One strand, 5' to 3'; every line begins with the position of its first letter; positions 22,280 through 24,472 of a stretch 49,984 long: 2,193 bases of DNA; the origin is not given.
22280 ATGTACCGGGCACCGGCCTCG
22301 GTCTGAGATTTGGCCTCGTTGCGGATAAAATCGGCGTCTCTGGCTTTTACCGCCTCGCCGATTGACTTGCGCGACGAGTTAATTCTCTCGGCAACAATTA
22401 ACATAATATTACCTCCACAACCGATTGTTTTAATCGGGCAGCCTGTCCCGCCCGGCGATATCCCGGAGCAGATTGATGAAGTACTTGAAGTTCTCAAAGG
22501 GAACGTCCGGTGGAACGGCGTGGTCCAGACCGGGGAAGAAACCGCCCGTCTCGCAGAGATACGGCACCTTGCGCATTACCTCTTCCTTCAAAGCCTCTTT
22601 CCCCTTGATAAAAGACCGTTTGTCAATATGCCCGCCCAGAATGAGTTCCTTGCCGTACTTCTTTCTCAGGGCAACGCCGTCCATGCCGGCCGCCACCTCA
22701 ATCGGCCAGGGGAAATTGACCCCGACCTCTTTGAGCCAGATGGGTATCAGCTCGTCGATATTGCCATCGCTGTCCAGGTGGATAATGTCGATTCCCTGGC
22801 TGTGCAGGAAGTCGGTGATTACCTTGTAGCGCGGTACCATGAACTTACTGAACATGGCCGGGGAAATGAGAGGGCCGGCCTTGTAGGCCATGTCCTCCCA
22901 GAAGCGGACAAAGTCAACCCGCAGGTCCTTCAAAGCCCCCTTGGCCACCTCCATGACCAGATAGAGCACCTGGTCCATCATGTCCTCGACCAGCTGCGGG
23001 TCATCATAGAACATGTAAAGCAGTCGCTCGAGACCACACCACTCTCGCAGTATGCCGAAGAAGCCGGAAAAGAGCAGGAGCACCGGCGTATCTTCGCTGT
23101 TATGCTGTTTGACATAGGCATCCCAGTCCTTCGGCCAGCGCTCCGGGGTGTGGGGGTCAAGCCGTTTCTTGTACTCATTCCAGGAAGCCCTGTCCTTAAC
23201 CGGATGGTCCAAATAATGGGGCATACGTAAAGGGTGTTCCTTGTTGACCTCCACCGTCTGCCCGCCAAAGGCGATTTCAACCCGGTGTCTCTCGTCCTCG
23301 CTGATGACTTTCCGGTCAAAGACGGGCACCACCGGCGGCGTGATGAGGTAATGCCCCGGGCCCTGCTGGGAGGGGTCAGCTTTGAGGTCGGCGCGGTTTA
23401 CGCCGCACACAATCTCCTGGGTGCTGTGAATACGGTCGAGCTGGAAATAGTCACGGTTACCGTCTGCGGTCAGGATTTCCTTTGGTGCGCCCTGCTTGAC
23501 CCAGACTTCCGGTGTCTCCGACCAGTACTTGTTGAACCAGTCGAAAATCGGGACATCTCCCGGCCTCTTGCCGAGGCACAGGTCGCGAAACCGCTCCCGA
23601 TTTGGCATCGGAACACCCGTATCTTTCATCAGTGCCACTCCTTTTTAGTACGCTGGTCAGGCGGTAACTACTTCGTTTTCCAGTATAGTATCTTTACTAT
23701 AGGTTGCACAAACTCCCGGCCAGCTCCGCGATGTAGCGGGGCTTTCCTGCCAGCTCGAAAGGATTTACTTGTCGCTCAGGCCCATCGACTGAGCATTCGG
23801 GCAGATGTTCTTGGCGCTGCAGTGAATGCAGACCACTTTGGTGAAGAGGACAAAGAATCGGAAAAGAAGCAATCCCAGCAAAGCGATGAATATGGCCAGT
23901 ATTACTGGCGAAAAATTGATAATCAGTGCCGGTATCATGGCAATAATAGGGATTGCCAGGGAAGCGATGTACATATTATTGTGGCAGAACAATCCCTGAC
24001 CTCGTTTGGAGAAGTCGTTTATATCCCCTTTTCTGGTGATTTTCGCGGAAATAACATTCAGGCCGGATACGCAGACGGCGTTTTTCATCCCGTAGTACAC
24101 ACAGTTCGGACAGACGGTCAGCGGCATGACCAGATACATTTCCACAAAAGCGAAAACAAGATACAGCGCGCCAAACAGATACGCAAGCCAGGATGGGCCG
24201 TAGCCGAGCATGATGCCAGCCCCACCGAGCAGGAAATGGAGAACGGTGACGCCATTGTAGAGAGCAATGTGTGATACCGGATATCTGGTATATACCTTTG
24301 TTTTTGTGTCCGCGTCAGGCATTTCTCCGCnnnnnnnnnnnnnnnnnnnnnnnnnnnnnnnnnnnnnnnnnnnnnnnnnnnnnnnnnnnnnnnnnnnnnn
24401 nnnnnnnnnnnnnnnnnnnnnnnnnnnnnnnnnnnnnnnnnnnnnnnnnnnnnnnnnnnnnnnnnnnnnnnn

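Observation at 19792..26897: Corrinoid methyl-transfer module in one minus-strand operon with an Fe-ADH, an omega-aminotransferase and a Cys-rich membrane protein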

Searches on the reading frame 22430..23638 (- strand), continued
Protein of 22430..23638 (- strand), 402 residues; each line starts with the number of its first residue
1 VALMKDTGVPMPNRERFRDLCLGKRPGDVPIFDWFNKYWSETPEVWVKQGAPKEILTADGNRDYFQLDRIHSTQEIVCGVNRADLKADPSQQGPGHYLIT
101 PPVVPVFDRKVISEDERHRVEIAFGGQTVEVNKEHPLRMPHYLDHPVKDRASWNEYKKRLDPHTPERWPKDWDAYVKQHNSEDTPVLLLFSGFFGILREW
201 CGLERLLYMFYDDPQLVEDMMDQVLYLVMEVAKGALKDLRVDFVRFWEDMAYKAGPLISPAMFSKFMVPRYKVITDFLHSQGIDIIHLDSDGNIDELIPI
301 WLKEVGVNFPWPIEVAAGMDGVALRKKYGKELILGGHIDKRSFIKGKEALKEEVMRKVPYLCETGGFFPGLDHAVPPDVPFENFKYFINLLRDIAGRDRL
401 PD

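Call 48: search_protein_families(library=pfam, alignment_id=A2, max_evalue=0.00001)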
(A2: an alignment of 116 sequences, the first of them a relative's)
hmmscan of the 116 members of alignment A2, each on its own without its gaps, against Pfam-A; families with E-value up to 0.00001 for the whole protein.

A. member 1, L044:5171-5560:+ (130 aa): 1 family
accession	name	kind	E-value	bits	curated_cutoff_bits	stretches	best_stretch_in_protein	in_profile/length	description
PF01592.21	NifU_N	-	3.4e-50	169.9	22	1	3-124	1-125/127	NifU-like N terminal domain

B. families by the number of members that match (of 116 scanned): 150 families (the first 25 are shown)
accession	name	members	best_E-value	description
PF01208.23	URO-D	9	3.8e-26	Uroporphyrinogen decarboxylase (URO-D)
PF03747.19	ADP_ribosyl_GH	3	5.6e-44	ADP-ribosylglycohydrolase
PF13088.12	BNR_2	3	1.3e-11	BNR repeat-like domain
PF01120.23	Alpha_L_fucos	2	1.7e-101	Alpha-L-fucosidase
PF01946.23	Thi4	2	4.3e-82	Thi4 family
PF00248.27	Aldo_ket_red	2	1.4e-74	Aldo/keto reductase family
PF13204.13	Apiosidase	2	2e-72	Apiosidase-like, catalytic domain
PF01266.30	DAO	2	1.8e-62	FAD dependent oxidoreductase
PF00892.27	EamA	2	3.3e-43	EamA-like transporter family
PF13377.12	Peripla_BP_3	2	9.9e-33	Periplasmic binding protein-like domain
PF13407.12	Peripla_BP_4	2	3.5e-30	Periplasmic binding protein domain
PF00532.27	Peripla_BP_1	2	2.6e-28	Periplasmic binding proteins and sugar binding domain of LacI family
PF00392.27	GntR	2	2.1e-21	Bacterial regulatory proteins, gntR family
PF00122.25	E1-E2_ATPase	2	3.8e-20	E1-E2 ATPase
PF16586.11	DUF5060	2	5.7e-15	Domain of unknown function (DUF5060)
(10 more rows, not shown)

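Call 50: predict_structure(alignment_id=A1)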
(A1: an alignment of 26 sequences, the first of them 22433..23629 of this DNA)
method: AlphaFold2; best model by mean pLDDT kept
length: 399 residues; sequences in the alignment: 26
mean_pLDDT: 81.4   pTM: 0.84
mean pLDDT of the five models: 81.4, 80.2, 80.0, 75.3, 66.6
residues with pLDDT >= 90: 135; 70-90: 192; 50-70: 45; < 50: 27
segments of 3 or more residues with pLDDT < 50: 75-100
pLDDT, mean of each block of 10 residues (from residue 1): 71 90 86 67 89 82 83 49 44 41 74 88 82 73 92 83 63 85 85 85 91 95 86 86 77 81 94 94 83 87 80 75 88 87 96 93 83 86 95 89
secondary structure, 60 per line:
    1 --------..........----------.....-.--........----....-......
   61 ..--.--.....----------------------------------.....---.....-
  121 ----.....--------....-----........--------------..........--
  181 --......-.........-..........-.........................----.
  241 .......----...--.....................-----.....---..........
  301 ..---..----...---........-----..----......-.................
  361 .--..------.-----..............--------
elements in order: H9-18 H30-33 H38-45 H50-53 H55-62 E107-111 E115-119 E125-129 E138-141 H147-154 H169-178 E183-188 H190-198 H200-209 H211-235 E240-247 H257-277 E283-287 H291-302 H318-325 H337-342 H344-361 H378-391

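Call 54: fold_search(model_id=the predicted structure, library=pdb)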
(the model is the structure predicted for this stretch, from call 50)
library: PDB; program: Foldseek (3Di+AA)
matches with E <= 10: 1151; with E <= 0.001: 42
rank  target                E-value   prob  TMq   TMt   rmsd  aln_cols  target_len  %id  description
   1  1r3y                  2.7e-09  1.00  0.59  0.65   6.6       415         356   12  Uroporphyrinogen Decarboxylase in complex with coproporphyrinogen-III (released 2003-12-09)
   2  2q71                  2.8e-09  1.00  0.56  0.62   7.0       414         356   12  Uroporphyrinogen Decarboxylase G168R single mutant enzyme in complex with coproporphyrinogen-III (released 2007-06-19)
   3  2inf_A                3.0e-09  1.00  0.59  0.67   6.3       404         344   13  Crystal Structure of Uroporphyrinogen Decarboxylase from Bacillus subtilis (released 2006-10-24)
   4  1jpk                  3.2e-09  1.00  0.61  0.67   5.9       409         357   12  Gly156Asp mutant of Human UroD, human uroporphyrinogen III decarboxylase (released 2001-12-19)
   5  1r3s                  5.6e-09  1.00  0.58  0.64   6.5       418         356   12  Uroporphyrinogen Decarboxylase single mutant D86G in complex with coproporphyrinogen-I (released 2003-12-09)
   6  1jph                  5.6e-09  1.00  0.58  0.64   6.6       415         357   11  Ile260Thr mutant of Human UroD, human uroporphyrinogen III decarboxylase (released 2001-12-19)
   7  4ay8_A                9.9e-09  1.00  0.57  0.65   6.3       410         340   13  SeMet-derivative of a methyltransferase from M. mazei (released 2012-10-31)
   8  1jpi                  1.2e-08  1.00  0.57  0.63   6.4       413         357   12  Phe232Leu mutant of human UROD, human uroporphyrinogen III decarboxylase (released 2001-12-19)
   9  1r3w                  1.2e-08  1.00  0.55  0.60   7.1       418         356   11  Uroporphyrinogen Decarboxylase Y164F mutant in complex with coproporphyrinogen-III (released 2003-12-09)
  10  3gw0                  1.6e-08  1.00  0.57  0.63   6.7       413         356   12  UROD mutant G318R (released 2009-07-07)
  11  3gvv                  1.7e-08  1.00  0.59  0.65   6.1       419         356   12  Single-chain UROD Y164G (GY) mutation (released 2009-07-07)
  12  4ay7_A                2.2e-08  1.00  0.60  0.69   6.1       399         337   13  methyltransferase from Methanosarcina mazei (released 2012-10-31)
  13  1r3r                  2.3e-08  1.00  0.58  0.64   7.1       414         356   11  Uroporphyrinogen Decarboxylase with mutation D86N (released 2003-12-09)
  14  1uro                  2.6e-08  1.00  0.59  0.65   6.9       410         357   12  UROPORPHYRINOGEN DECARBOXYLASE (released 1998-08-26)
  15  4wsh_A                4.1e-08  1.00  0.59  0.66   5.9       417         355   14  Crystal structure of Probable Uroporphyrinogen decarboxylase (UPD) (URO-D) from Pseudomonas aeruginosa (released 2014-11-19)
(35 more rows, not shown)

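Call 57: search_protein_families(library=pfam, alignment_id=A3, max_evalue=0.00001)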
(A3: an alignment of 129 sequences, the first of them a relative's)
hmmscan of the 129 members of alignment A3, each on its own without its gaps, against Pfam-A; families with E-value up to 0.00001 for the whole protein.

A. member 1, L009:3306-4574:+ (423 aa): 2 families
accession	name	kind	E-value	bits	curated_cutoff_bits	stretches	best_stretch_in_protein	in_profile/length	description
PF01116.26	F_bP_aldolase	-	1.3e-12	48.3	25.5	1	49-330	7-240/277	Fructose-bisphosphate aldolase class-II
PF08013.17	GatZ_KbaZ-like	-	5.4e-07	29.1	26.7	1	100-188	55-142/420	D-tagatose-1,6-bisphosphate aldolase subunit GatZ/KbaZ-like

B. families by the number of members that match (of 129 scanned): 99 families (the first 25 are shown)
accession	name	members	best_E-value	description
PF01370.27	Epimerase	13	2.6e-38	NAD dependent epimerase/dehydratase family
PF16363.11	GDP_Man_Dehyd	13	1.5e-30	GDP-mannose 4,6 dehydratase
PF02911.23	Formyl_trans_C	13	9e-24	Formyl transferase, C-terminal domain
PF04321.23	RmlD_sub_bind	13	2.1e-14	RmlD substrate binding domain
PF00551.24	Formyl_trans_N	12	7.1e-33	Formyl transferase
PF01073.25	3Beta_HSD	12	9.7e-15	3-beta hydroxysteroid dehydrogenase/isomerase family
PF02719.21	Polysacc_synt_2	12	1.6e-14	Polysaccharide biosynthesis protein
PF07993.18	NAD_binding_4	9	9.6e-08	Male sterility protein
PF02780.25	Transketolase_C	8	5.4e-33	Transketolase, C-terminal domain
PF01855.24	POR_N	7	2.4e-60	Pyruvate flavodoxin/ferredoxin oxidoreductase, thiamine diP-bdg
PF17147.9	PFOR_II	7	2.4e-19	Pyruvate:ferredoxin oxidoreductase core domain II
PF01019.26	G_glu_transpept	6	3.2e-162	Gamma-glutamyltranspeptidase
PF02310.24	B12-binding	6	1.9e-27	B12 binding domain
PF02607.22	B12-binding_2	6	2e-19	B12 binding domain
PF12680.13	SnoaL_2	6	4e-18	SnoaL-like domain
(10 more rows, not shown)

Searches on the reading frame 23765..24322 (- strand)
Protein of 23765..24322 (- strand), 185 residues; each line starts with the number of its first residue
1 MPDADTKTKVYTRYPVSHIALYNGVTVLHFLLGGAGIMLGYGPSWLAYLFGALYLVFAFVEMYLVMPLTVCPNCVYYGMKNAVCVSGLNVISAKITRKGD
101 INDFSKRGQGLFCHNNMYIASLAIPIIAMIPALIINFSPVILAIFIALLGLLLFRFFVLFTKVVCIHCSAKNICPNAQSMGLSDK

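Call 3: search_protein_families(library=pfam, proteins=[window:23765-24322:-])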
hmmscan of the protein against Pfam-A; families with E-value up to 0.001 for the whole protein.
window:23765-24322:- (185 aa): 0 families

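Call 5: search_protein_families(library=ncbifam, proteins=[window:23765-24322:-], max_evalue=0.00001)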
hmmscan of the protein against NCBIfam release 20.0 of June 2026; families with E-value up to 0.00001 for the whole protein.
window:23765-24322:- (185 aa): 0 families

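Call 33: search_protein_families(library=pfam, proteins=[window:23765-24322:-], max_evalue=0.01)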
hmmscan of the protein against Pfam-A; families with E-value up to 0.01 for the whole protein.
window:23765-24322:- (185 aa): 0 families

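Call 36: find_homologous_proteins(query=window:23768-24322:-, max_evalue=0.001)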
Query window:23768-24322:- (185 aa): 900 proteins with E <= 0.001 among 1375 candidates; the best 120 are listed.
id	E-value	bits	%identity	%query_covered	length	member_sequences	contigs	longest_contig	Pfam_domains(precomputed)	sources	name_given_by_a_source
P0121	4.5e-118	409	100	100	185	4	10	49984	-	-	-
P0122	1.9e-102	359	86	100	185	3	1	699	-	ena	-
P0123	2.8e-101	355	85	100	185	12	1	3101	-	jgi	-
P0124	3.7e-101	354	84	100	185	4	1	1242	-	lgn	-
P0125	2.7e-100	351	84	100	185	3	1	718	-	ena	-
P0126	3.9e-100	351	83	100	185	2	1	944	-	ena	-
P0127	5.0e-100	351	85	100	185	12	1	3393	-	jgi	jgi:hypothetical protein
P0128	3.5e-99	348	82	100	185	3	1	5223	-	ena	-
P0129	6.4e-99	347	84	100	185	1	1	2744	-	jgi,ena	jgi:hypothetical protein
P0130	1.3e-98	346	83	100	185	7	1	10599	-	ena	-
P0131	2.3e-97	342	82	98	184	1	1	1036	-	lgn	-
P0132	2.5e-97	342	80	99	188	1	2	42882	-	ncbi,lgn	-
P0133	8.2e-97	340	82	100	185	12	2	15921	-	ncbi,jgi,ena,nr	ncbi:hypothetical protein ES703_20058 [subsurface metagenome]|nr:hypothetical protein [Dehalococcoid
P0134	2.8e-96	338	80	99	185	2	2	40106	-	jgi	jgi:hypothetical protein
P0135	3.5e-95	335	79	99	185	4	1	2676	-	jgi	jgi:hypothetical protein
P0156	1.8e-78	280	64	98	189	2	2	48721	-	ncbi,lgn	-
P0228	1.5e-74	268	63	98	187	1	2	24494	-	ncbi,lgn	-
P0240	3.4e-74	266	60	99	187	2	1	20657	-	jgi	-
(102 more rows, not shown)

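Call 37: find_encoding_contigs(protein=P0156, flank=6000, max_places=2)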
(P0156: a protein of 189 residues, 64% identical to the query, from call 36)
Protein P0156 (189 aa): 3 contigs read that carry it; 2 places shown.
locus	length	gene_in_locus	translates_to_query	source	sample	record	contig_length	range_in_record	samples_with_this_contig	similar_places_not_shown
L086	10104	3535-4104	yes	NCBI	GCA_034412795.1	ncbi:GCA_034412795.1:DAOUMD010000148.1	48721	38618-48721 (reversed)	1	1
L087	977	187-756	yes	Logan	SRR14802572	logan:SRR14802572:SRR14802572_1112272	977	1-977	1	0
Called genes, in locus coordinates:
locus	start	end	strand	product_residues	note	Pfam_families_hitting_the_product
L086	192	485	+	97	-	PF02525:Flavodoxin_2 (weak), PF03358:FMN_red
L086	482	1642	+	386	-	PF14864:Alkyl_sulf_C (faint), PF02036:SCP2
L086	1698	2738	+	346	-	PF02036:SCP2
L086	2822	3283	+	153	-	PF22381:Staph_reg_Sar_Rot, PF12802:MarR_2, PF01047:MarR, PF13463:HTH_27 (weak), PF09339:HTH_IclR (weak)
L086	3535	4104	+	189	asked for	-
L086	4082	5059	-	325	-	-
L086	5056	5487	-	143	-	PF08570:DUF1761 (weak), PF20587:DUF6789 (weak)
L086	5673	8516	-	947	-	PF00005:ABC_tran (faint), PF02463:SMC_N (faint), PF03193:RsgA_GTPase (faint), PF13191:AAA_16 (faint), PF13304:AAA_21 (faint), PF13555:AAA_29 (faint), PF17760:UvrA_inter, PF17755:UvrA_DNA-bind, +1 more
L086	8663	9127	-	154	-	PF12675:DUF3795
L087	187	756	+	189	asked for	-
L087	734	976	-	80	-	?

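Call 38: find_encoding_contigs(protein=P0228, flank=6000, max_places=2)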
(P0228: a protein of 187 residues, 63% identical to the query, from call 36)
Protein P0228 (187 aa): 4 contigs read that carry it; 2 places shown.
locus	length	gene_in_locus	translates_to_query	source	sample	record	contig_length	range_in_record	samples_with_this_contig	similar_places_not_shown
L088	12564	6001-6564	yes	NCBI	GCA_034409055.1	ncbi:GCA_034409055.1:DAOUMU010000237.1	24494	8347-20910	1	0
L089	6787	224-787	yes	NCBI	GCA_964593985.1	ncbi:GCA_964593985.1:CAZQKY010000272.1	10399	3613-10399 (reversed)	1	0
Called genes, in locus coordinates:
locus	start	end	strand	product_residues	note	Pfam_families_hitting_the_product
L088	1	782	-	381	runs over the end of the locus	PF00072:Response_reg, PF00512:HisKA, PF02518:HATPase_c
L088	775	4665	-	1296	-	PF00989:PAS, PF08448:PAS_4, PF13426:PAS_9, PF08447:PAS_3, PF00989:PAS, PF08448:PAS_4, PF13426:PAS_9, PF08448:PAS_4, +8 more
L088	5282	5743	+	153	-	PF22381:Staph_reg_Sar_Rot, PF12802:MarR_2, PF01047:MarR, PF13463:HTH_27 (weak)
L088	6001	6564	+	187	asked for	-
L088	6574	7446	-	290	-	-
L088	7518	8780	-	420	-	PF01935:DUF87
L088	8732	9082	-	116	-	-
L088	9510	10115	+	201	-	PF01726:LexA_DNA_bind, PF00717:Peptidase_S24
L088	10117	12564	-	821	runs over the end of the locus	PF24575:TPR_Slam (faint), PF14559:TPR_19 (weak), PF00515:TPR_1 (weak), PF07719:TPR_2 (weak), PF13424:TPR_12, PF13432:TPR_16, PF14559:TPR_19, PF00515:TPR_1 (weak), +13 more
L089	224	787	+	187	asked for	-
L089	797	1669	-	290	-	-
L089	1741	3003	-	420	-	PF01935:DUF87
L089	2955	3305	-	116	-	-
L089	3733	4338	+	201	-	PF01726:LexA_DNA_bind, PF00717:Peptidase_S24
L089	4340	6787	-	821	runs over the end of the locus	PF24575:TPR_Slam (faint), PF14559:TPR_19 (weak), PF00515:TPR_1 (weak), PF07719:TPR_2 (weak), PF13424:TPR_12, PF13432:TPR_16, PF14559:TPR_19, PF00515:TPR_1 (weak), +13 more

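Call 39: find_encoding_contigs(protein=P0240, flank=6000, max_places=2)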
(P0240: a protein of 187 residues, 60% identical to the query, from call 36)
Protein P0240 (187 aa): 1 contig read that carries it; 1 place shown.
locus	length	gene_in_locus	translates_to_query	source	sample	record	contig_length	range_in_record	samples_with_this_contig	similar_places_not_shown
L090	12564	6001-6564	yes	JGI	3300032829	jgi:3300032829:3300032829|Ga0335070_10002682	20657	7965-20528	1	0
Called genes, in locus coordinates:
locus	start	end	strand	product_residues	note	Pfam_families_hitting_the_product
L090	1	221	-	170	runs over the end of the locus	PF09699:Paired_CXXCH_1 (faint), PF14522:Cytochrome_C7 (faint)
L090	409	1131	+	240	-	PF04029:2-ph_phosp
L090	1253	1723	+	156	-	PF04299:FMN_bind_2 (weak), PF01243:PNPOx_N, PF12900:Pyridox_ox_2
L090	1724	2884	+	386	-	PF04015:DUF362, PF12797:Fer4_2 (faint), PF12837:Fer4_6 (faint), PF13237:Fer4_10 (weak), PF12838:Fer4_7 (weak), PF13484:Fer4_16 (faint), PF00037:Fer4 (weak)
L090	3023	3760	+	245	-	PF01416:PseudoU_synth_1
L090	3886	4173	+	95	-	-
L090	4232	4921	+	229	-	PF04402:SIMPL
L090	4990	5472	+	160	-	PF13622:4HBT_3 (weak), PF03061:4HBT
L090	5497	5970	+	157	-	PF07386:DUF1499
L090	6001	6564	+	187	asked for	-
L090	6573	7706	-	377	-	PF04015:DUF362, PF14697:Fer4_21 (faint), PF12797:Fer4_2 (faint), PF12838:Fer4_7, PF13187:Fer4_9 (weak), PF00037:Fer4, PF12837:Fer4_6 (weak), PF13237:Fer4_10 (weak), +2 more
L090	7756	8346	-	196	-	PF02517:Rce1-like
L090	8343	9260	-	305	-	PF01040:UbiA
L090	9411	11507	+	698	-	PF00009:GTP_EFTU, PF03144:GTP_EFTU_D2, PF22042:EF-G_D2, PF14492:EFG_III, PF03764:EFG_IV, PF00679:EFG_C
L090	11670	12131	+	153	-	PF02580:Tyr_Deacylase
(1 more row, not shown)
